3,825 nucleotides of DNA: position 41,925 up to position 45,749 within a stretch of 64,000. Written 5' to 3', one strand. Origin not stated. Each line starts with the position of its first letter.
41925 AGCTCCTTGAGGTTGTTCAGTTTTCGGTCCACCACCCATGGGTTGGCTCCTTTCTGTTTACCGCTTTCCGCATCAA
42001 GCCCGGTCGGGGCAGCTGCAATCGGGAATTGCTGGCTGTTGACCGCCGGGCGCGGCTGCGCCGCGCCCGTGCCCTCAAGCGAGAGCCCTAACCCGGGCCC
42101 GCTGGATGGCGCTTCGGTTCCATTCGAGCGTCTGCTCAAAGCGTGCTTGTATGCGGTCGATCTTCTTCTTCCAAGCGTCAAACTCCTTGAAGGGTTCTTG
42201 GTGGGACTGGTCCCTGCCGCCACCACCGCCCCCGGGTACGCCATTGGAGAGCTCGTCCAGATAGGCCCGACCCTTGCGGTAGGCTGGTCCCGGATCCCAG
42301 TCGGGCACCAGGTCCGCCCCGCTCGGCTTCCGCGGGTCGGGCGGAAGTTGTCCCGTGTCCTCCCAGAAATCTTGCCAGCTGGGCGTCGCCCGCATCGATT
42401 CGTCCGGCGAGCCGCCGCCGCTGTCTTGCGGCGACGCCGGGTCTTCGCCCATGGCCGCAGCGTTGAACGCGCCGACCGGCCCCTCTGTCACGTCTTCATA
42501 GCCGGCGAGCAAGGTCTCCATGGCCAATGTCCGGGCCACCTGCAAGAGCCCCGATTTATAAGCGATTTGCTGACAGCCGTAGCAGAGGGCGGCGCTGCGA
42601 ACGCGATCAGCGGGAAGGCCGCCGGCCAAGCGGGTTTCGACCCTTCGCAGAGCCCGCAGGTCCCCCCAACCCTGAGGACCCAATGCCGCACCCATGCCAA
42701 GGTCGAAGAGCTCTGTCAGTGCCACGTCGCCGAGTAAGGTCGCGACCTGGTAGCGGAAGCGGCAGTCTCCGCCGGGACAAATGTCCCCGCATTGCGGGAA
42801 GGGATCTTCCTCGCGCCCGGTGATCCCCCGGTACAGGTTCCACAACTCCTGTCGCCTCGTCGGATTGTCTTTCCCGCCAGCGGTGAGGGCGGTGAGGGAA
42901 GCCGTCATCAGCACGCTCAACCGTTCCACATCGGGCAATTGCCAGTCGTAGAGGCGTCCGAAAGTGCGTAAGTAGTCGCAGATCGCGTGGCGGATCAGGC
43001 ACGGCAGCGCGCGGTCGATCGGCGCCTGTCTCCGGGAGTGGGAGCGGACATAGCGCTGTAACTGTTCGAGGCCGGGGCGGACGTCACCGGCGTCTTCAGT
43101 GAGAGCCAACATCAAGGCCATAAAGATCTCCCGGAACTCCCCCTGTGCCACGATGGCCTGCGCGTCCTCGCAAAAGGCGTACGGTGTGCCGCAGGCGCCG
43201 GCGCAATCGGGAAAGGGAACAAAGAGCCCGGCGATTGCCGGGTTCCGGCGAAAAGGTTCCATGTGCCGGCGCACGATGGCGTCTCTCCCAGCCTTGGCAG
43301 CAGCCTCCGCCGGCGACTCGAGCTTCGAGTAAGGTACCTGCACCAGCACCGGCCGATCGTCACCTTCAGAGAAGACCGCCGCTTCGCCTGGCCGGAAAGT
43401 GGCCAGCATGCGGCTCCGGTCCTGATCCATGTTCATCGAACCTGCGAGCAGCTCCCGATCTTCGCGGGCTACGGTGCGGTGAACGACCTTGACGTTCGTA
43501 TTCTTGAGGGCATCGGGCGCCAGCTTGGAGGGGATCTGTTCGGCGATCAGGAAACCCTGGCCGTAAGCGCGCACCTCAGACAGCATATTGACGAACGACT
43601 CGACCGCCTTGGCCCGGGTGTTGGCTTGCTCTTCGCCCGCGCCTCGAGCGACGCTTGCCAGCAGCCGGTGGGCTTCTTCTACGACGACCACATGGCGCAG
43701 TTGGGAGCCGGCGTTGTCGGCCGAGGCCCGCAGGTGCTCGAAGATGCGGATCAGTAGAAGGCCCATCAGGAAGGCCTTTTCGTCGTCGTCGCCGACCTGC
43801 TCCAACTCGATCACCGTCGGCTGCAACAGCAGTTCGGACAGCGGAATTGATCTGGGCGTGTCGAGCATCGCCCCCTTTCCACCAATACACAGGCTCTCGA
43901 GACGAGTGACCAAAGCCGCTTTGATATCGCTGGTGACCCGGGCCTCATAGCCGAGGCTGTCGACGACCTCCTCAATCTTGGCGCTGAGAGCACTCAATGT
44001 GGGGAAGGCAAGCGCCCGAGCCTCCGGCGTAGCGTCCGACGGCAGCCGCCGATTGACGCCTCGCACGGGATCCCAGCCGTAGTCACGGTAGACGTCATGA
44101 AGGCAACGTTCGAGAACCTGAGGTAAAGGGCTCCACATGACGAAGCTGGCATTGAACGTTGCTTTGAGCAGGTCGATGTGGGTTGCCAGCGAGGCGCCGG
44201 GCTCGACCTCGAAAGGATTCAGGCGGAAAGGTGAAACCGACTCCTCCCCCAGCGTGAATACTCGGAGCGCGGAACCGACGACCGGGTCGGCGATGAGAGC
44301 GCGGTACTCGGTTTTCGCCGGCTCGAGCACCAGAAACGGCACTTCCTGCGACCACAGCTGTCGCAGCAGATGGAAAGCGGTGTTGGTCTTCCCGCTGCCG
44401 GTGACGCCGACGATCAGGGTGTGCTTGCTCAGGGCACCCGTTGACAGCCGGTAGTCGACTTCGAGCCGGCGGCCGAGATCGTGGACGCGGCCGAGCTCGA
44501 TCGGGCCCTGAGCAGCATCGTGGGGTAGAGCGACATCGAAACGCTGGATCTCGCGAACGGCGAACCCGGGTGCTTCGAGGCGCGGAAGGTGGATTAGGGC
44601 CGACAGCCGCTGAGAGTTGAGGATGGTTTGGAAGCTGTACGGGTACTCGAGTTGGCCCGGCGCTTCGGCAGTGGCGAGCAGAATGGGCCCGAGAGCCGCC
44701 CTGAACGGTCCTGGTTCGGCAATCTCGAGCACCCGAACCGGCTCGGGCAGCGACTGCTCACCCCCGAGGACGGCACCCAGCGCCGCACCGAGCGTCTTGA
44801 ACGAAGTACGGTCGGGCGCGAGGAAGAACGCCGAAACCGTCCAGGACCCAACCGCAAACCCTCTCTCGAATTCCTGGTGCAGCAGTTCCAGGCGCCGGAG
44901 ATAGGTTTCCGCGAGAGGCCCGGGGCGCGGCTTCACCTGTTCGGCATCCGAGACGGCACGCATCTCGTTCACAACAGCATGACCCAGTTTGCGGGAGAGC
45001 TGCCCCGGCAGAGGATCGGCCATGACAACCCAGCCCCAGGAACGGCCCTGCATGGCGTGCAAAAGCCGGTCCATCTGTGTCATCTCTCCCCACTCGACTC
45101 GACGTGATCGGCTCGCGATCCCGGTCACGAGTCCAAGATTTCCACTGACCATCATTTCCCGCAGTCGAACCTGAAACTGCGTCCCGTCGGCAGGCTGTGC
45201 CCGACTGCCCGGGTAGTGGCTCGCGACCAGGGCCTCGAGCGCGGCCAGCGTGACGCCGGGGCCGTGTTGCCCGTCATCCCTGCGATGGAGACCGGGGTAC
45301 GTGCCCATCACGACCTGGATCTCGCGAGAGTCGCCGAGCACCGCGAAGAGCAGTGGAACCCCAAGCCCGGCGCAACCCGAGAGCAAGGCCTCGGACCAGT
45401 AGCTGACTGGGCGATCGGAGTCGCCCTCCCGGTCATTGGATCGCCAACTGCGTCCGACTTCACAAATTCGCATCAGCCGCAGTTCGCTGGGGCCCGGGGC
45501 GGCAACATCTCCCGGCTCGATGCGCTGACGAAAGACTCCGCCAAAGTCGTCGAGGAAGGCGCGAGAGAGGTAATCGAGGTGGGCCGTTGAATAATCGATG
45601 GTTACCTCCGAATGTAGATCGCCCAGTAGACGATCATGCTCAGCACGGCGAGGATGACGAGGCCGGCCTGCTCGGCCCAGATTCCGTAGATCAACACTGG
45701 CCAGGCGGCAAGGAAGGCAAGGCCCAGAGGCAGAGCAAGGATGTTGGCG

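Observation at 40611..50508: Unrecognised minus-strand gene block built around a 1132-aa HerA/FtsK-type NTPase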

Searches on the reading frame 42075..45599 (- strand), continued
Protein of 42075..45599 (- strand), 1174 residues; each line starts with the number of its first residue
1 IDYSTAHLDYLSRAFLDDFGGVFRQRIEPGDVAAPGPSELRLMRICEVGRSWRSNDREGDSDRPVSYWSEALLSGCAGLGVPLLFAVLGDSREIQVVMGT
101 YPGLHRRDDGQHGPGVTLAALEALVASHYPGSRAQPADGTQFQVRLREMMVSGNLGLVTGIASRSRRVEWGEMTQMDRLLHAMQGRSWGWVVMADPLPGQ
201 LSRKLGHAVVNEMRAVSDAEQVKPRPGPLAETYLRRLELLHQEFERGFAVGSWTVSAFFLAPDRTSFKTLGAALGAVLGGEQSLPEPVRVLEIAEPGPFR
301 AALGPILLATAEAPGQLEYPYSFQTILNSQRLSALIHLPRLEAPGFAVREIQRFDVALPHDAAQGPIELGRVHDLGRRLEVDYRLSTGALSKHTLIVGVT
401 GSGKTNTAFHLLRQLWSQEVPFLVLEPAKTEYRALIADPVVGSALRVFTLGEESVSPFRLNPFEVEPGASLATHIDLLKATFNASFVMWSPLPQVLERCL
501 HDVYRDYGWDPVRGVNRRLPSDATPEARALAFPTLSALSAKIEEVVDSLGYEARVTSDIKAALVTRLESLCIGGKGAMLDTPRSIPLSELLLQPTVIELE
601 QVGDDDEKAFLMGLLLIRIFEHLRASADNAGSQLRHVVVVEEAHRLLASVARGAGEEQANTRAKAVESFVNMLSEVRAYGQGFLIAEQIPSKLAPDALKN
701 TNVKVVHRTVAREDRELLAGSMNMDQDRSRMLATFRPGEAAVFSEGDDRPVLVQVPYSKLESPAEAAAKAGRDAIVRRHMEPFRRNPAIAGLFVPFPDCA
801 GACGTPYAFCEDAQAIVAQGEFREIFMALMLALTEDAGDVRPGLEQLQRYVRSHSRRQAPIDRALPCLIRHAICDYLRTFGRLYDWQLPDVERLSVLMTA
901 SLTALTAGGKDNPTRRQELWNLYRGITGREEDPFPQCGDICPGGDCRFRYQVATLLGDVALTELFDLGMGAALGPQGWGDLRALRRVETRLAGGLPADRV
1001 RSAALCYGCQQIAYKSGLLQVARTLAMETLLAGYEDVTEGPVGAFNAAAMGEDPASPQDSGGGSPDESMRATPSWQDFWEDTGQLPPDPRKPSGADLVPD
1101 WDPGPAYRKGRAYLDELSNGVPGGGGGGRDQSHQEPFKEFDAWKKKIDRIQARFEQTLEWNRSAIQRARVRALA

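Call 71: find_related_loci(query=A1, collection=metagenome_contigs, flank=7000)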
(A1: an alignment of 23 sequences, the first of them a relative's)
Query A1 (1132 aa) in metagenome_contigs; peptide patterns used: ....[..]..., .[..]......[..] (x = any residue, [..] = any of these).
600 stretches matched a pattern (row limit reached: there are more); 548 encode a relative of the query (tblastn E <= 1e-3); the best 80 are kept; 80 distinct loci.
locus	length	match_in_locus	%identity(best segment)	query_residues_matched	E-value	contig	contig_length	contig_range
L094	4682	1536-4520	47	6-990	0e+0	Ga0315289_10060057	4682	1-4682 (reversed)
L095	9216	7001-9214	50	27-774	0e+0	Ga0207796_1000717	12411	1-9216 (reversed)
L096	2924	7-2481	39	141-969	0e+0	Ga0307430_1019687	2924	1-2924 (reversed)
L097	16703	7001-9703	38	18-914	0e+0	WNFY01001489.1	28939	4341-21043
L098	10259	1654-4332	36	1-916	5e-180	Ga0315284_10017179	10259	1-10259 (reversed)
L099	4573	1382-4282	34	8-994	0e+0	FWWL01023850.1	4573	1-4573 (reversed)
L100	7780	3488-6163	40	2-915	7e-180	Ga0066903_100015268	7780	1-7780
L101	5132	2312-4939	39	27-915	2e-180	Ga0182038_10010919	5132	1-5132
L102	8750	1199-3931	36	2-917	3e-173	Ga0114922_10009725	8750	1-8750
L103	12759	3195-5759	41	27-899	1e-172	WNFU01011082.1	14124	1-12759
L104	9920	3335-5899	41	27-899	1e-172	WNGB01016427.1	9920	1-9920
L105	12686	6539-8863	42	134-914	3e-171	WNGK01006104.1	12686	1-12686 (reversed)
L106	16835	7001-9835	38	30-981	4e-168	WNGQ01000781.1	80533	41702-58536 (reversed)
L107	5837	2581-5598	34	1-981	1e-169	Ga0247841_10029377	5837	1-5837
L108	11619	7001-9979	34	1-969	5e-167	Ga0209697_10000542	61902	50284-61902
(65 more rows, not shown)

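Call 82: search_protein_families(library=pfam, alignment_id=A3, max_evalue=0.00001)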
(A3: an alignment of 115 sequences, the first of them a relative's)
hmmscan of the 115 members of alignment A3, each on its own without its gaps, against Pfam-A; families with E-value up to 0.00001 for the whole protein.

A. member 1, L065:10927-11613:+ (229 aa): 0 families

B. families by the number of members that match (of 115 scanned): 124 families (the first 25 are shown)
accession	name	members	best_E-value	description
PF00069.31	Pkinase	5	2e-44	Protein kinase domain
PF07714.23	PK_Tyr_Ser-Thr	5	4.3e-30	Protein tyrosine and serine/threonine kinase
PF13240.11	Zn_Ribbon_1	3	2e-23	zinc-ribbon domain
PF00578.27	AhpC-TSA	2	6.7e-42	AhpC/TSA family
PF08534.16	Redoxin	2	8.3e-27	Redoxin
PF00092.34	VWA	2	2.2e-19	von Willebrand factor type A domain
PF00691.25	OmpA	2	1.9e-14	OmpA family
PF03109.22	ABC1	2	3.8e-09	ABC1 atypical kinase-like domain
PF01636.29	APH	2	1.4e-07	Phosphotransferase enzyme family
PF05576.17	Peptidase_S37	1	7.3e-246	PS-10 peptidase S37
PF00762.24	Ferrochelatase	1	4.5e-96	Ferrochelatase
PF00121.24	TIM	1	3.6e-94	Triosephosphate isomerase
PF02126.24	PTE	1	6.9e-92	Phosphotriesterase family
PF00208.27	ELFV_dehydrog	1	2.2e-69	Glutamate/Leucine/Phenylalanine/Valine dehydrogenase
PF00496.27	SBP_bac_5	1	1.4e-68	Bacterial extracellular solute-binding proteins, family 5 Middle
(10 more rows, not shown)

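Call 105: search_protein_families(library=phrogs, proteins=[window:42075-45599:-], max_evalue=0.001)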
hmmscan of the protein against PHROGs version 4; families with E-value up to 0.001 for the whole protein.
window:42075-45599:- (1174 aa): 2 families
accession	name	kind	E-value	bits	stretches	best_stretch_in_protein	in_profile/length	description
phrog_7035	-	unknown function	1.9e-16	60.6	1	596-758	452-608/969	-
phrog_2666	-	head and packaging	1e-06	28.7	0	392-430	322-360/555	terminase large subunit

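Call 108: search_protein_families(library=padloc, alignment_id=A3, max_evalue=1e-10)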
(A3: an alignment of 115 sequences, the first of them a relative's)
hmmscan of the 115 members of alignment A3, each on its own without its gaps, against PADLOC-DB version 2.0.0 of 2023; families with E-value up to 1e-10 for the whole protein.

A. member 1, L065:10927-11613:+ (229 aa): 0 families

B. families by the number of members that match (of 115 scanned): 56 families (the first 25 are shown)
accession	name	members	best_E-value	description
PDLC04043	PD-T4-6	6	8.1e-90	-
PDLC04053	PD-T4-6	5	4e-93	-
PDLC04042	PD-T4-6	5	5.3e-90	-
PDLC04039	PD-T4-6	5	3.8e-85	-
PDLC04054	PD-T4-6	5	3.3e-83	-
PDLC04061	PD-T4-6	5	2e-82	-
PDLC04060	PD-T4-6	5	2.2e-72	-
PDLC04041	PD-T4-6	5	4.7e-72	-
PDLC04052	PD-T4-6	5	6e-70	-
PDLC04040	PD-T4-6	5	6.3e-67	-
PDLC04138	mad6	5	1.1e-66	mads_6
PDLC04057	PD-T4-6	5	5.8e-64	-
PDLC04047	PD-T4-6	5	9.6e-62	-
PDLC04044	PD-T4-6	5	7.1e-58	-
PDLC01088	C3a189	5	6.7e-57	kinase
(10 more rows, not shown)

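Call 118: fold_search(model_id=the predicted structure, library=viral)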
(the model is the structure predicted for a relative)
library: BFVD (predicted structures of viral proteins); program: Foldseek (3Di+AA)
matches with E <= 10: 365; with E <= 0.001: 16
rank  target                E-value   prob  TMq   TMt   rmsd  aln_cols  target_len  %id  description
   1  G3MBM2                4.0e-20  1.00  0.28  0.36  17.2       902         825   14  Gp156 [Bacillus phage G]
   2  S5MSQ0                1.1e-16  1.00  0.38  0.45  18.9      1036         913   11  Lipid A export ATP-binding/permease protein Msb [Bacillus phage JL]
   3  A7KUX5                1.2e-14  1.00  0.26  0.35  29.5       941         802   12  (no name in the UniProt tables at hand)
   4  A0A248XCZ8            1.6e-11  1.00  0.27  0.59   5.0       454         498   17  Helicase HerA-like C-terminal domain-containing protein [Klebsiella phage YMC16/01/N133_KPN_BP]
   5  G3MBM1                4.7e-11  1.00  0.20  0.35  16.1       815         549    9  Gp155 [Bacillus phage G]
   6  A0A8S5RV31            1.3e-09  1.00  0.26  0.37  10.4       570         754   13  Conjugal transfer protein [Siphoviridae sp. ctHip2]
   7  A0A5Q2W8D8            5.8e-08  1.00  0.25  0.57   8.2       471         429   13  (no name in the UniProt tables at hand)
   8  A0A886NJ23            2.7e-06  1.00  0.14  0.34  21.6       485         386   11  (no name in the UniProt tables at hand)
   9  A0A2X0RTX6            2.2e-05  1.00  0.14  0.37  18.8       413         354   12  B354L [African swine fever virus]
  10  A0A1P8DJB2            2.8e-05  1.00  0.16  0.35  16.5       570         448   12  (no name in the UniProt tables at hand)
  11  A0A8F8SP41            9.0e-05  1.00  0.13  0.37  20.0       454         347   12  (no name in the UniProt tables at hand)
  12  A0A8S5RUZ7            1.1e-04  1.00  0.15  0.27  12.4       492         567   11  DNA TRANSLOCASE FTSK [Siphoviridae sp. ctHip2]
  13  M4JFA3                1.6e-04  1.00  0.17  0.72   7.1       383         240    9  Putative ATPase [Haloarcula hispanica virus PH1]
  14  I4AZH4                1.6e-04  0.99  0.13  0.17  31.6       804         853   13  (no name in the UniProt tables at hand)
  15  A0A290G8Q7            5.8e-04  1.00  0.13  0.61  10.0       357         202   10  (no name in the UniProt tables at hand)
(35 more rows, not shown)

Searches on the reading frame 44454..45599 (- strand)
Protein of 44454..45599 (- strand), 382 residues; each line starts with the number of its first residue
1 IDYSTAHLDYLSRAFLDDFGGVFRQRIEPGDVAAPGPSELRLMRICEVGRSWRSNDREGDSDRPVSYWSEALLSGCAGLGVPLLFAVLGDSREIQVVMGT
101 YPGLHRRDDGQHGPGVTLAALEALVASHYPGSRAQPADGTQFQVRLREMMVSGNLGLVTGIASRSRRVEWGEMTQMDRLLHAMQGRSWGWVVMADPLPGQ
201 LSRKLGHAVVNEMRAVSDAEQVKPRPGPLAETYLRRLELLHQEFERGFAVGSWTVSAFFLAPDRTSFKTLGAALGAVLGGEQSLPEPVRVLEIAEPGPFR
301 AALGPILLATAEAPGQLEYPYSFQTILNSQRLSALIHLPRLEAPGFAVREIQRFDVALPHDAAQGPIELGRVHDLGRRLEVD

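Call 101: search_protein_representatives(protein=window:44454-45599:-)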
Query: 382 residues. Proteins with E-value up to 0.001 (for the whole library): 432; up to 1e-10: 216; up to 1e-30: 30. The best 150 are listed.
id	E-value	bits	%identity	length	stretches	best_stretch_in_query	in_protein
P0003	1.7e-128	445.3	54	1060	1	2-382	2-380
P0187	1.5e-94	333.5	45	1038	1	2-381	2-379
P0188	1.8e-71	257.5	39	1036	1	1-380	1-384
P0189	2.4e-67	243.9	38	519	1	26-377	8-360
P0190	4.5e-61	223.3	34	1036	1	2-377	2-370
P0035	1.7e-52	195.1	40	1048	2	197-379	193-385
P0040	4.5e-42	160.8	33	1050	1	2-380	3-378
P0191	1.4e-41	159.1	31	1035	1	3-381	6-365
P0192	1.5e-40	155.8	36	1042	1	3-374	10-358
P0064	3.6e-40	154.5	32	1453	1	3-366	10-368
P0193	2.7e-38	148.4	31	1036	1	2-379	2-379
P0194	6.8e-38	147.0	30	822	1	2-377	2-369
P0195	5.4e-37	144.1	31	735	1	3-379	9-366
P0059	1.6e-35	139.2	32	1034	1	4-372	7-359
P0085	5.4e-35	137.5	30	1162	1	3-378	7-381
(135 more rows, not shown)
